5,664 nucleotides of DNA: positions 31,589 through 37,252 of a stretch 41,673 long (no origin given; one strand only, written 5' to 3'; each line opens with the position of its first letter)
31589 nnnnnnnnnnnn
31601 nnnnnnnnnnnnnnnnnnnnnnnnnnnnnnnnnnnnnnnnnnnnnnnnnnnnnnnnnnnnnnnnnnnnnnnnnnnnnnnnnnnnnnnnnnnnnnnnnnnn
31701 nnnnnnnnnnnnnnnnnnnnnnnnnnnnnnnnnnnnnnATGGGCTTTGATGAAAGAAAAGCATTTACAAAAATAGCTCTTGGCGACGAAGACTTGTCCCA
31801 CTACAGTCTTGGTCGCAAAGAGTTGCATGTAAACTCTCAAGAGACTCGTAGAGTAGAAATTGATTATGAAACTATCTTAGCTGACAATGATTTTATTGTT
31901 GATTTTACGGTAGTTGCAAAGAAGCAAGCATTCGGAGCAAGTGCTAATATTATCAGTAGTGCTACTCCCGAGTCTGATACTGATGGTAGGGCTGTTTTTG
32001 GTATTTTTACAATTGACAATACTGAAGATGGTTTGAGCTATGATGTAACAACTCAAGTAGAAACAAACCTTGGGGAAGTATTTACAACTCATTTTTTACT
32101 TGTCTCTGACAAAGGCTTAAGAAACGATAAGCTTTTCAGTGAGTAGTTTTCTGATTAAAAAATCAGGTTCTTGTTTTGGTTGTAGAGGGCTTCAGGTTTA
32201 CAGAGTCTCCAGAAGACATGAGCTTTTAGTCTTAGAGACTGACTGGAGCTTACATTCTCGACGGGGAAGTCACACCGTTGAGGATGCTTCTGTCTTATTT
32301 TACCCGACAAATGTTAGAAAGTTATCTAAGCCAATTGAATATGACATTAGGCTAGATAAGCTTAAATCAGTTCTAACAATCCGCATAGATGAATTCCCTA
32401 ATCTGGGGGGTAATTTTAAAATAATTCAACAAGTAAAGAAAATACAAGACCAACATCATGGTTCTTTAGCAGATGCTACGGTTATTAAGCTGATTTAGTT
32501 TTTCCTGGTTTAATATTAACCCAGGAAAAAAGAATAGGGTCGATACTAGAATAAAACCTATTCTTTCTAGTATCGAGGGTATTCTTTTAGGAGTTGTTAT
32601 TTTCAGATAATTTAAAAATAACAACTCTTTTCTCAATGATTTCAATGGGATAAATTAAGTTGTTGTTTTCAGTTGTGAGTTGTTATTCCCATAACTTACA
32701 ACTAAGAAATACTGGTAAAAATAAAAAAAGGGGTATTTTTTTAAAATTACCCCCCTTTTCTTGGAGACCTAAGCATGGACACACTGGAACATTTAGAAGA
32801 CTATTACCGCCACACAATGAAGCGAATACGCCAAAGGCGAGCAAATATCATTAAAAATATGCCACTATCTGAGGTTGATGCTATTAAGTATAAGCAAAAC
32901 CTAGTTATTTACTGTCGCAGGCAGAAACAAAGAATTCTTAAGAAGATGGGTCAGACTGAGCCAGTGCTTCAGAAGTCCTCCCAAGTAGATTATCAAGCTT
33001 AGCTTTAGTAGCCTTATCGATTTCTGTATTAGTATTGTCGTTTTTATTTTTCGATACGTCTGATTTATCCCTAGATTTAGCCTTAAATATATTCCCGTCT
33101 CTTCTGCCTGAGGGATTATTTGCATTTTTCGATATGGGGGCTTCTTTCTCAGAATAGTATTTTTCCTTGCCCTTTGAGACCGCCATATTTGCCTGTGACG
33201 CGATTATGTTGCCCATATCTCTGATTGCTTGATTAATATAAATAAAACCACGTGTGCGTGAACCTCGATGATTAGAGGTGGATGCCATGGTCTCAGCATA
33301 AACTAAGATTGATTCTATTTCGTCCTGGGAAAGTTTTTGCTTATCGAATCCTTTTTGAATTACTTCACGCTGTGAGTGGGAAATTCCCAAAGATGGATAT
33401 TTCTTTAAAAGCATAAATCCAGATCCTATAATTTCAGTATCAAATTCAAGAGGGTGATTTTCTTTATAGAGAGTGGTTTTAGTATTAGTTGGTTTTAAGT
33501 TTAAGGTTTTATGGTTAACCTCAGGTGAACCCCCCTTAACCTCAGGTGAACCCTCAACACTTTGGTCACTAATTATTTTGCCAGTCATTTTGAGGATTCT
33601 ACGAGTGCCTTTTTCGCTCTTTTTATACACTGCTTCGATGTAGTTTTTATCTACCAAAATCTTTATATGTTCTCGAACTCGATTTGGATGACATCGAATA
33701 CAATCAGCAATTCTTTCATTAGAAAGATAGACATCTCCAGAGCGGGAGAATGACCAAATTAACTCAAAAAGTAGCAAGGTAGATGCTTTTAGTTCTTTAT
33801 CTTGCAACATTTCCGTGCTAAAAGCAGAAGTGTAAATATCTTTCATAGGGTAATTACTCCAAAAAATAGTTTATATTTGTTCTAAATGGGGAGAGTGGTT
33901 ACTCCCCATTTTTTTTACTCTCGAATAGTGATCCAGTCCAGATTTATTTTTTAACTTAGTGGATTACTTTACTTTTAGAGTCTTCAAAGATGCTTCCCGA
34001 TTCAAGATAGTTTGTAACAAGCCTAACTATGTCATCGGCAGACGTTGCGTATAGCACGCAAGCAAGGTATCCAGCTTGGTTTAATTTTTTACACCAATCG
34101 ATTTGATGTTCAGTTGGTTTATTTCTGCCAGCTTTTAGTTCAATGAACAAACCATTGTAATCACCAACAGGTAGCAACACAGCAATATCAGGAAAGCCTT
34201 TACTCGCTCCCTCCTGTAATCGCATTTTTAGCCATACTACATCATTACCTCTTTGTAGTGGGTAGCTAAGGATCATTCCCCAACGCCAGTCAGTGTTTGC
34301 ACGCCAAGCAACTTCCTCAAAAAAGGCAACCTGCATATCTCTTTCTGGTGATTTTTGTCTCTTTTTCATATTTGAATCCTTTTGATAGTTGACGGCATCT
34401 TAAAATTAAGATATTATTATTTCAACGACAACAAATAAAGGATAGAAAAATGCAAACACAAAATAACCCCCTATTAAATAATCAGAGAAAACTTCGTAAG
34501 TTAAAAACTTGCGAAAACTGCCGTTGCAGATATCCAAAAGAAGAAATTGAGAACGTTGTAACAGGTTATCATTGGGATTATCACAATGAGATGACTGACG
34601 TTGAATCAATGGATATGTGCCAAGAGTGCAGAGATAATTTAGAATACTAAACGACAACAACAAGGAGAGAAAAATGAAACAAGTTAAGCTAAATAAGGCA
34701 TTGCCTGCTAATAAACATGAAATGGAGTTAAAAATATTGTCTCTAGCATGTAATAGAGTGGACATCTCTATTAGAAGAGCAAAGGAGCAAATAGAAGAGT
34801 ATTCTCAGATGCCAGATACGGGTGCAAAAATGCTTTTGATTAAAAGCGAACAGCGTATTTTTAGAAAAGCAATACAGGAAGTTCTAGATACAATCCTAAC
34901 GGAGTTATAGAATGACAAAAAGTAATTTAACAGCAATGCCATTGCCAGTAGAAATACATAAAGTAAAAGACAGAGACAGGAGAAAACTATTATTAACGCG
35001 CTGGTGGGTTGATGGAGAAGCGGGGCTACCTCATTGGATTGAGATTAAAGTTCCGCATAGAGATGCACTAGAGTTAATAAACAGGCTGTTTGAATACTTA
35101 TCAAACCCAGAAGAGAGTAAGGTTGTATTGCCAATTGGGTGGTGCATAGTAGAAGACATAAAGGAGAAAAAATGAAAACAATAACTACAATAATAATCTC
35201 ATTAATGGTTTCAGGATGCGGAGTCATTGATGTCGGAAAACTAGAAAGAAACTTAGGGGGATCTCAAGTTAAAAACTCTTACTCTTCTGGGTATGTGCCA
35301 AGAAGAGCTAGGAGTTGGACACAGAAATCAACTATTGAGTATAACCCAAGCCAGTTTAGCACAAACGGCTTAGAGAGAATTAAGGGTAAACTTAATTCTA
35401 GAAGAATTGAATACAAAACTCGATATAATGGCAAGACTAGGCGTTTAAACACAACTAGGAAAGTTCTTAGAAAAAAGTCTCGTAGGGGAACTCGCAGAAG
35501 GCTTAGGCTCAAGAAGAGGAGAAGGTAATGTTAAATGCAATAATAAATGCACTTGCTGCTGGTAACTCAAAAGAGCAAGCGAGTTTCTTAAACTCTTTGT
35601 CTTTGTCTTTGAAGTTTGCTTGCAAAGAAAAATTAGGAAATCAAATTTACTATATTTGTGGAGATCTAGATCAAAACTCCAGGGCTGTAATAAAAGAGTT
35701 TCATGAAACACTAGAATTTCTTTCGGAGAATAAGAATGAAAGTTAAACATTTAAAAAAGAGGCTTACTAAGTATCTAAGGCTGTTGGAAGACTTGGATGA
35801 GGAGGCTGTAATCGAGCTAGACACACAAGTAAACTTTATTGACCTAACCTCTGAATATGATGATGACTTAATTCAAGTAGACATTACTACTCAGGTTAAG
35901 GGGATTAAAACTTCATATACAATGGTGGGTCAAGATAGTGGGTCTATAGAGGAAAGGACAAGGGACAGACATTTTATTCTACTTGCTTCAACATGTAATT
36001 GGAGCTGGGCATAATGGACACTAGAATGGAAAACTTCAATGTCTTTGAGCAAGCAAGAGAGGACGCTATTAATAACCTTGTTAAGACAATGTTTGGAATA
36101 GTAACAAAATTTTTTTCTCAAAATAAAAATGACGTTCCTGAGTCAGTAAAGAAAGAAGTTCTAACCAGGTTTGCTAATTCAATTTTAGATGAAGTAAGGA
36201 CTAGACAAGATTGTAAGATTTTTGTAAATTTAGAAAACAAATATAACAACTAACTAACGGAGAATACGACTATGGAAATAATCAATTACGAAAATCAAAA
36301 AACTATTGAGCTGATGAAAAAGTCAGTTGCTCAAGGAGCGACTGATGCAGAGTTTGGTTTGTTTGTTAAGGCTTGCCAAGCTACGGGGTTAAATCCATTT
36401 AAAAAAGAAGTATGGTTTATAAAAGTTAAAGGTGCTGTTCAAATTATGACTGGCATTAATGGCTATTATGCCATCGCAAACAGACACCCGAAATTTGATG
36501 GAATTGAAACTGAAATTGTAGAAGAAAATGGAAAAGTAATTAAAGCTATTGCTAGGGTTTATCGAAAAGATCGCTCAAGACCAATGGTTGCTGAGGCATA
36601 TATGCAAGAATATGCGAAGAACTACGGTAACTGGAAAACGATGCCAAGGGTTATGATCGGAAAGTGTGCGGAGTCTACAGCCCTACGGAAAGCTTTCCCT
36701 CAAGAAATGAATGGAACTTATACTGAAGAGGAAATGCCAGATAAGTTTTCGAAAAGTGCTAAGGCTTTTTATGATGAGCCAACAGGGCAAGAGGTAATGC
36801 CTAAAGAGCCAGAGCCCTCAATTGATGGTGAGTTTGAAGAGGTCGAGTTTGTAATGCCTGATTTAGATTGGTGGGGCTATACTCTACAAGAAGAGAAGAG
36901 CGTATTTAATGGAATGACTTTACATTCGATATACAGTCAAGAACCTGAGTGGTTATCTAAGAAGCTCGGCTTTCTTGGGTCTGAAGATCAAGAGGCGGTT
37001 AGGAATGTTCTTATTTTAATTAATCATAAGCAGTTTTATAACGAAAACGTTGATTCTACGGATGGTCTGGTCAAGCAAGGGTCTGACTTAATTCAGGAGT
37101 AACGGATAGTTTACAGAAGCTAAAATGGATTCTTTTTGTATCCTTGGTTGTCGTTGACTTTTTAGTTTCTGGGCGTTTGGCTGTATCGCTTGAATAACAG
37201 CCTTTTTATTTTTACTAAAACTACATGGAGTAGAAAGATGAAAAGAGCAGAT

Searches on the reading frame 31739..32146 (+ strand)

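Call 37: search_protein_families(library=pfam, proteins=[window:31739-32146:+], max_evalue=0.01)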
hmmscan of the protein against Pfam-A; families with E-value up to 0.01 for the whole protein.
window:31739-32146:+ (135 aa): 1 family
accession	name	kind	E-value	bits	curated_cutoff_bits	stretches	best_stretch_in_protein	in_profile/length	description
PF23148.1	Gp77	-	0.00083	20.3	27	1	33-121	3-83/84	Podophage GP4 fiber-tail adaptor protein gp77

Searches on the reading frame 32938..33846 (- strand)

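Call 37: search_protein_families(library=pfam, proteins=[window:32938-33846:-], max_evalue=0.01)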
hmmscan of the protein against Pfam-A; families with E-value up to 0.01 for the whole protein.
window:32938-33846:- (302 aa): 1 family
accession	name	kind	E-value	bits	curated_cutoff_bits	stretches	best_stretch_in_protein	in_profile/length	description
PF13730.12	HTH_36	-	1.3e-06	28.5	25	1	18-70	2-55/55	Helix-turn-helix domain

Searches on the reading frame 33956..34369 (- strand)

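Call 37: search_protein_families(library=pfam, proteins=[window:33956-34369:-], max_evalue=0.01)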
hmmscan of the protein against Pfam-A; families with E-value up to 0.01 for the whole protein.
window:33956-34369:- (137 aa): 1 family
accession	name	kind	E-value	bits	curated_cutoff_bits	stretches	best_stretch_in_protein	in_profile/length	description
PF08774.17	VRR_NUC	-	1.3e-05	25.6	23.8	1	53-108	58-114/116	VRR-NUC domain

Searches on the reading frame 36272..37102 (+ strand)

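Call 37: search_protein_families(library=pfam, proteins=[window:36272-37102:+], max_evalue=0.01)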
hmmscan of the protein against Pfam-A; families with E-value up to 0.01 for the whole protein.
window:36272-37102:+ (276 aa): 1 family
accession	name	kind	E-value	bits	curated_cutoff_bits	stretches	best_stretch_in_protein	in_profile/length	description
PF03837.19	RecT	-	2.1e-36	125.8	24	1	9-161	5-193/198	RecT family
